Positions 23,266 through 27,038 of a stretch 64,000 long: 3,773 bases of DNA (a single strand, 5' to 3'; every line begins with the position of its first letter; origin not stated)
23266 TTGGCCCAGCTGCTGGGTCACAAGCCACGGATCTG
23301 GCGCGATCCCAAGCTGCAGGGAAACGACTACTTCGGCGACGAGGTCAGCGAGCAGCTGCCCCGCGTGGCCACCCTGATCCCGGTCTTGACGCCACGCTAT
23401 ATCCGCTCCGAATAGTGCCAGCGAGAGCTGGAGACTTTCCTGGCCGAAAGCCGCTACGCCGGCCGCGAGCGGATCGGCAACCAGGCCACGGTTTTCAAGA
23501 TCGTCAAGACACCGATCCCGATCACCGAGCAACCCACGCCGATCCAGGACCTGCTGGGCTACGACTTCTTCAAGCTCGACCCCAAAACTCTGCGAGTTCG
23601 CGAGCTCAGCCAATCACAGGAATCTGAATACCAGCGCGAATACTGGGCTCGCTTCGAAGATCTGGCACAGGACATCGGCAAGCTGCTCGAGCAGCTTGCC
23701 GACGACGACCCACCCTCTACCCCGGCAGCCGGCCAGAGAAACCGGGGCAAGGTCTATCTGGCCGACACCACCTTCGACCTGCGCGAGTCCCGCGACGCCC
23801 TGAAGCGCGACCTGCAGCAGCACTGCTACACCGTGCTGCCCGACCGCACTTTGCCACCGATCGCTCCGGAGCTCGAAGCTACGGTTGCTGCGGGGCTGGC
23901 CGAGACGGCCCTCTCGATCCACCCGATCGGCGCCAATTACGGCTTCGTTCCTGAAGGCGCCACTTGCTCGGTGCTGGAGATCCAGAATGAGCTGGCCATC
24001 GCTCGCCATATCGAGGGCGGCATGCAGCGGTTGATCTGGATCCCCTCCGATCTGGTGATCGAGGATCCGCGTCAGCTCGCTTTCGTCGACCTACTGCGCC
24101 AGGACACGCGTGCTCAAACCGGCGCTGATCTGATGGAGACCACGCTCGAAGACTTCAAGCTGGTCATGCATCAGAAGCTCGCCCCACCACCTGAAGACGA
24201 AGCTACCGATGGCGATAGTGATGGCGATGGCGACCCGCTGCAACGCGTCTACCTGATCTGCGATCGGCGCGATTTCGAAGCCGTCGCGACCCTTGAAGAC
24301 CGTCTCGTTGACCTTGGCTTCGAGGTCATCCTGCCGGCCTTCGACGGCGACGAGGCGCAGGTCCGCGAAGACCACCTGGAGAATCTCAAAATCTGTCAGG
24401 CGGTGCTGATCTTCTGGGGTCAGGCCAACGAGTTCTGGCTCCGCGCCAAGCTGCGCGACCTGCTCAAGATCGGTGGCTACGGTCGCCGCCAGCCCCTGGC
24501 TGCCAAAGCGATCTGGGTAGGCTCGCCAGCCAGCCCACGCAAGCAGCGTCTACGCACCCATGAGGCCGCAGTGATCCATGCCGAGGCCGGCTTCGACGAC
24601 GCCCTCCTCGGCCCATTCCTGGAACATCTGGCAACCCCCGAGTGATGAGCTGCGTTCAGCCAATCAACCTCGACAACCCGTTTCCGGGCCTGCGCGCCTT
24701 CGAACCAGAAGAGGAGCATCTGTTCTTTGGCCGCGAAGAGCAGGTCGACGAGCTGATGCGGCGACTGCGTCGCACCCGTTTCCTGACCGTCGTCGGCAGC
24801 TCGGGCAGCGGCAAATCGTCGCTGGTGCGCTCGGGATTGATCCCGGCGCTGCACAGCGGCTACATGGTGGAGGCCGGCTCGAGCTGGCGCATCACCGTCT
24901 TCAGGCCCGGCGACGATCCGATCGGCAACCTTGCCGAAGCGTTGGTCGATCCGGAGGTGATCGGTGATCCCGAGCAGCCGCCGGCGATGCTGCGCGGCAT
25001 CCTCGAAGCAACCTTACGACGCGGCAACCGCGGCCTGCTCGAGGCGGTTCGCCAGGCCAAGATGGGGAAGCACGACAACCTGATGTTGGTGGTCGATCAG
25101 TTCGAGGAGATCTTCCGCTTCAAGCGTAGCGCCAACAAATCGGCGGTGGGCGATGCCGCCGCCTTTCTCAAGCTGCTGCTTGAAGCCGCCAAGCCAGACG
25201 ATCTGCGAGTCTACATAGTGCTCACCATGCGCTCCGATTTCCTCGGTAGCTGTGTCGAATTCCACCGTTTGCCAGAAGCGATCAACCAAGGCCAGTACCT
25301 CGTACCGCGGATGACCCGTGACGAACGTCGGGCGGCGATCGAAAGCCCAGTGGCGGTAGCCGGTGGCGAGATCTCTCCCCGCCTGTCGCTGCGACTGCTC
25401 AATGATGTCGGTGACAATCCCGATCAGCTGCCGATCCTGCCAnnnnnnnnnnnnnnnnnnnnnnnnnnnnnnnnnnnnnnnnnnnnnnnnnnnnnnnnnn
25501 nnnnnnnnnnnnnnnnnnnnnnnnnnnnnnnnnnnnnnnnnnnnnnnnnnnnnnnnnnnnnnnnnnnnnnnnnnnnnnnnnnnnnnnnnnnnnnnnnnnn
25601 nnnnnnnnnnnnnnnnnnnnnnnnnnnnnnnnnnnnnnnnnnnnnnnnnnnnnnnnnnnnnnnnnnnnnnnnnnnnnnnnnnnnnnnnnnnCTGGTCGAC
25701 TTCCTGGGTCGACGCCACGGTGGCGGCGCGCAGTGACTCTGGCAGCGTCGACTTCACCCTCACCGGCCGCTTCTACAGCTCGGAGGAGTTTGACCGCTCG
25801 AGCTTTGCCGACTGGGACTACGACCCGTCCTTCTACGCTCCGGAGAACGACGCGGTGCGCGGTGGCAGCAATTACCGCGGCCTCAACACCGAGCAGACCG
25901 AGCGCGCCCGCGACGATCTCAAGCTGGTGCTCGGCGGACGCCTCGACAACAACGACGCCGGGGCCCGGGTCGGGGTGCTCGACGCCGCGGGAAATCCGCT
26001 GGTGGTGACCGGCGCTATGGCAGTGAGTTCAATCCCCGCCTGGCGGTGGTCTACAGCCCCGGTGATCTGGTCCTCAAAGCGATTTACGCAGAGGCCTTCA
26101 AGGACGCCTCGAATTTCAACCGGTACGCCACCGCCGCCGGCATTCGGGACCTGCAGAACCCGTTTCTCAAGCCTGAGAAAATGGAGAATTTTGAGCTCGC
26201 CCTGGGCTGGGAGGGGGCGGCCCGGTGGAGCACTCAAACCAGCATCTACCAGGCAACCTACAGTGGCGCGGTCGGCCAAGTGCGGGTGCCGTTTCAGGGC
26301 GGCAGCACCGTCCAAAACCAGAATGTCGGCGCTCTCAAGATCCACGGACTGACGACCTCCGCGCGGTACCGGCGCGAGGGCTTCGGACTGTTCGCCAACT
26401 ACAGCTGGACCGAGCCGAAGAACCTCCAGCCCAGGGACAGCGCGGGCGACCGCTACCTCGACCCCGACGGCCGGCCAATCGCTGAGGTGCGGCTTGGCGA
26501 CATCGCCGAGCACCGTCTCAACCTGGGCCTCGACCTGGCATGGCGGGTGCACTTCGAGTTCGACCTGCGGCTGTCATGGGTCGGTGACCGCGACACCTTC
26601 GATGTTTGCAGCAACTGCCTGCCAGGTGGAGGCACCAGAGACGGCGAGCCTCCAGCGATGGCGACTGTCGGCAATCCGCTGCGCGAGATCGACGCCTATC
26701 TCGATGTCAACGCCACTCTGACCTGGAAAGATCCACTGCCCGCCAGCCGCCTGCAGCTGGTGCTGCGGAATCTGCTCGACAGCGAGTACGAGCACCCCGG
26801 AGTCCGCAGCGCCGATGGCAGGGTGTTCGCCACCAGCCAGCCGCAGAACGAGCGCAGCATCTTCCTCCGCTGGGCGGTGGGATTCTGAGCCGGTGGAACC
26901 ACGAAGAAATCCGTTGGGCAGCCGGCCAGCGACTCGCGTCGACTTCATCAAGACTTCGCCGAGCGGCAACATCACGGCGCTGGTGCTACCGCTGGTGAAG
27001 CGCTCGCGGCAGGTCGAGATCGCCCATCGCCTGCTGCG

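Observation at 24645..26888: Abrupt junction: STAND NTPase cut mid-domain and abutted to a TonB-receptor gene that starts mid plug domain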

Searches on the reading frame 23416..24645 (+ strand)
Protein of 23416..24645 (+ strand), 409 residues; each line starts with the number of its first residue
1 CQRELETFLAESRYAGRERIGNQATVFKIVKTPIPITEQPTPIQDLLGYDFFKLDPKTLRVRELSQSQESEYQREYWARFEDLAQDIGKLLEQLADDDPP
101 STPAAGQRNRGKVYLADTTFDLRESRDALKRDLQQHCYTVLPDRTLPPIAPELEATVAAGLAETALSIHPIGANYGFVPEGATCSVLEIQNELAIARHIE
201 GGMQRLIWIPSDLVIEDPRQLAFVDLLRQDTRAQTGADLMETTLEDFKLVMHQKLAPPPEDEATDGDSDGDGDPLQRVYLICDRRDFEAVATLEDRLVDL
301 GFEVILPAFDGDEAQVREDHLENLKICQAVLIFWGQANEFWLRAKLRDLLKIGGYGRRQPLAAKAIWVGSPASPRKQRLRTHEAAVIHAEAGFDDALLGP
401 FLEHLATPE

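Call 29: search_protein_families(library=ncbifam, proteins=[window:23416-24645:+], max_evalue=0.01)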
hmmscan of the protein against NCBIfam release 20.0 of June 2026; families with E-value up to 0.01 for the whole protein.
window:23416-24645:+ (409 aa): 0 families

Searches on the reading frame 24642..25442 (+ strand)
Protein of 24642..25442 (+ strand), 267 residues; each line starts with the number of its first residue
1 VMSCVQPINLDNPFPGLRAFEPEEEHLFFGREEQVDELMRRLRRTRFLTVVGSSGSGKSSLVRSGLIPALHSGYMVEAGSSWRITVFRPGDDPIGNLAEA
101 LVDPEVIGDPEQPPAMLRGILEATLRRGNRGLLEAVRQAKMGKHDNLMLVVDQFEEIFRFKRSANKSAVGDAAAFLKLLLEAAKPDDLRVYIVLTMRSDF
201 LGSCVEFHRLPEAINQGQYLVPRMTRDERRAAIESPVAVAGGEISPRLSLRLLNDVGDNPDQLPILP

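Call 7: find_homologous_proteins(query=window:24642-25442:+, max_evalue=1e-10)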
Query window:24642-25442:+ (267 aa): 2749 proteins with E <= 1e-10 among 5595 candidates; the best 120 are listed.
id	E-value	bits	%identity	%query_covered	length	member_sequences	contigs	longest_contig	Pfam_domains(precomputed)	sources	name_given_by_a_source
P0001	1.1e-170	584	100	100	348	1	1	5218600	PF20703.4,PF13191.13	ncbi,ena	-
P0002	1.2e-107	378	68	96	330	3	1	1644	PF20703.4,PF13191.13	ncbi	ncbi:MAG: ATP-binding protein, partial [Thermoanaerobaculia bacterium]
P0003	1.9e-107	377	66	97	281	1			PF25201.1,PF20703.4,PF13191.13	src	-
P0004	7.3e-107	375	66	96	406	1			PF20703.4,PF13191.13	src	-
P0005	7.4e-106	372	65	98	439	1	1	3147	PF20703.4,PF13191.13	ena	-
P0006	1.3e-105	371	67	96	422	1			PF20703.4,PF13191.13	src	-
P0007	5.2e-105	369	65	96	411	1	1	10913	PF20703.4,PF13191.13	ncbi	ncbi:MAG: hypothetical protein AAF657_13500, partial [Acidobacteriota bacterium]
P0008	4.2e-104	366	66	96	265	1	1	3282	PF20703.4,PF13191.13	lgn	-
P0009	4.6e-104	366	66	97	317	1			PF25201.1,PF20703.4,PF13191.13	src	-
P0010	7.8e-104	365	64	97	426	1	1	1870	PF13380.13,PF20703.4,PF13191.13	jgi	-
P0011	1.0e-103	365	64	97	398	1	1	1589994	PF20703.4,PF13191.13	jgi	jgi:hypothetical protein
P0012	1.4e-103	364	63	98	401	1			PF20703.4,PF13191.13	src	-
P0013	2.0e-103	364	65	96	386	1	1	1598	PF20703.4,PF13191.13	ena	-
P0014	3.1e-103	363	65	96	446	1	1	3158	PF20703.4,PF13191.13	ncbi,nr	ncbi:MAG: hypothetical protein O7E52_19485, partial [Candidatus Poribacteria bacterium]|nr:hypotheti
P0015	5.4e-103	363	64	97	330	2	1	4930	PF20703.4,PF13191.13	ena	-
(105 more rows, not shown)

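Call 9: find_encoding_contigs(protein=P0001, flank=10000, max_places=3)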
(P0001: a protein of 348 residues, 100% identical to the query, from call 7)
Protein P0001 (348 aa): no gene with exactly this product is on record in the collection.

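Call 10: find_encoding_contigs(protein=P0011, flank=8000, max_places=2)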
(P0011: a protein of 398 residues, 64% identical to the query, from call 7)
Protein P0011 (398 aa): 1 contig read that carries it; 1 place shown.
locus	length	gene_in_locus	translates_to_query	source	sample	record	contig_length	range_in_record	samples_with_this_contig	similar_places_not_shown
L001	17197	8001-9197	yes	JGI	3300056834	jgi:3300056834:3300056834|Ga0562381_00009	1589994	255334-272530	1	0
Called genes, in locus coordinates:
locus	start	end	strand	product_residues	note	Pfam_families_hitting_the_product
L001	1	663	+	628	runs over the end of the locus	PF00501:AMP-binding, PF00550:PP-binding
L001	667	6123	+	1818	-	PF00067:p450, PF00668:Condensation, PF00501:AMP-binding, PF13193:AMP-binding_C, PF00550:PP-binding, PF00975:Thioesterase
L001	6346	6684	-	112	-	-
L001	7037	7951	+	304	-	-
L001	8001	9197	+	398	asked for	PF20703:nSTAND1, PF13191:AAA_16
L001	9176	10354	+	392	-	-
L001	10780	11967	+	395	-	PF13557:Phenol_MetA_deg (weak)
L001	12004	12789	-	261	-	PF06051:DUF928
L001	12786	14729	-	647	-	PF05226:CHASE2, PF00211:Guanylate_cyc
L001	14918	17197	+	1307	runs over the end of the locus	PF24885:TPR_NPHP3, PF13424:TPR_12, PF24885:TPR_NPHP3, PF13424:TPR_12, PF24885:TPR_NPHP3, PF13424:TPR_12, PF17874:TPR_MalT, PF24885:TPR_NPHP3, +12 more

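Call 27: search_protein_families(library=padloc, proteins=[window:24642-25442:+], max_evalue=0.01)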
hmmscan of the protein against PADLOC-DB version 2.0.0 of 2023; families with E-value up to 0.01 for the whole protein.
window:24642-25442:+ (267 aa): 2 families
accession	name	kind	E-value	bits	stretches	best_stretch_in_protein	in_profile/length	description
PDLC04140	mad8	-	0.00012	19.8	1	36-64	18-46/314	mads_8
PDLC04135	mad3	-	0.0032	15.1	1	46-63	23-40/374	mads_3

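Call 29: search_protein_families(library=ncbifam, proteins=[window:24642-25442:+], max_evalue=0.01)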
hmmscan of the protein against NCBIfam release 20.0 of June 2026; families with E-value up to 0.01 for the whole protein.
window:24642-25442:+ (267 aa): 3 families
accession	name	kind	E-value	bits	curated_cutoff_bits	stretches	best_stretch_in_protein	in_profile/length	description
TIGR02237.1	recomb_radB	equivalog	0.0012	18.7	172.4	1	140-201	91-154/210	DNA repair and recombination protein RadB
TIGR00972.1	3a0107s01c2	equivalog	0.0037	16.6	343.2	1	21-64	3-46/248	phosphate ABC transporter ATP-binding protein PstB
NF001885.0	PRK00635.1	equivalog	0.0068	13.5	3054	1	36-72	612-648/1809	excinuclease ABC subunit A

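Call 36: find_encoding_contigs(protein=P0225, flank=10000, max_places=4)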
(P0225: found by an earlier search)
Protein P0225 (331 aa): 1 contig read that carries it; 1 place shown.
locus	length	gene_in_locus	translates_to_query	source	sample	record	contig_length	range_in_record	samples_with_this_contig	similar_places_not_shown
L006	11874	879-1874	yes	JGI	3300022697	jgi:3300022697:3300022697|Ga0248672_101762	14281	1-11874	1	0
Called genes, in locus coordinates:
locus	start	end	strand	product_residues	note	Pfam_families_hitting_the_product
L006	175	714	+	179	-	PF22725:GFO_IDH_MocA_C3 (weak)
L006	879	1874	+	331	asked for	PF01916:DS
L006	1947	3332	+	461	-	PF03606:DcuC, PF03806:ABG_transport (weak)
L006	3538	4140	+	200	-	PF02653:BPD_transp_2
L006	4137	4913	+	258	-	PF00005:ABC_tran, PF02463:SMC_N (faint), PF13304:AAA_21 (faint)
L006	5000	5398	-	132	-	PF00293:NUDIX, PF14815:NUDIX_4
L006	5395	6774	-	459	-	PF01960:ArgJ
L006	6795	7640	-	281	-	PF13145:Rotamase_2, PF13616:Rotamase_3, PF00639:Rotamase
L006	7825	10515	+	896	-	PF07517:SecA_DEAD, PF00270:DEAD (faint), PF01043:SecA_PP_bind, PF21090:P-loop_SecA, PF07516:SecA_SW, PF02810:SEC-C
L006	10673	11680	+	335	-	-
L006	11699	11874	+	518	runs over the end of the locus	PF12849:PBP_like_2, PF00691:OmpA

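Call 37: find_encoding_contigs(protein=P0227, flank=10000, max_places=4)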
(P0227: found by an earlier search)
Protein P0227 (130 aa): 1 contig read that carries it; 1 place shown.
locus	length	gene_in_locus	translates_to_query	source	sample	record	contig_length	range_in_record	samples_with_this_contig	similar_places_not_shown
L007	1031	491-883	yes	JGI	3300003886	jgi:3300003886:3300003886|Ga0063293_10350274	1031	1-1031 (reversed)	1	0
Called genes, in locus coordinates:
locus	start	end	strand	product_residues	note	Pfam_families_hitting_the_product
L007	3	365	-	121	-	?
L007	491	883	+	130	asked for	PF01740:STAS, PF13466:STAS_2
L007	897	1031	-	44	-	?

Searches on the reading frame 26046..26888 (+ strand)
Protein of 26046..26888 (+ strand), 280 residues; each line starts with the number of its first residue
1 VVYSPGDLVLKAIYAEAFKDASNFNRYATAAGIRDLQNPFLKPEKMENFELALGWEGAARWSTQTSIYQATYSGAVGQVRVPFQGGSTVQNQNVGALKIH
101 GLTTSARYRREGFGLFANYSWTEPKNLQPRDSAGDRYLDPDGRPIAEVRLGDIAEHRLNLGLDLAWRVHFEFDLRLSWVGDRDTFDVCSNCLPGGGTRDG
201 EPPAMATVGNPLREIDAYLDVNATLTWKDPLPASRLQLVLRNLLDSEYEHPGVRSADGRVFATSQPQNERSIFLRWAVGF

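Call 3: search_protein_families(library=pfam, proteins=[window:26046-26888:+], max_evalue=0.1)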
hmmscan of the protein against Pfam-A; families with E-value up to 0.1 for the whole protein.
window:26046-26888:+ (280 aa): 2 families
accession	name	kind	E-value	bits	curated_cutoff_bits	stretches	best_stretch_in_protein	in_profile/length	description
PF00593.30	TonB_dep_Rec_b-barrel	-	5.8e-22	79.6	27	1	7-243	230-436/436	TonB dependent receptor-like, beta-barrel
PF14905.12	OMP_b-brl_3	-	0.00028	20.5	27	1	38-109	210-279/408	Outer membrane protein beta-barrel family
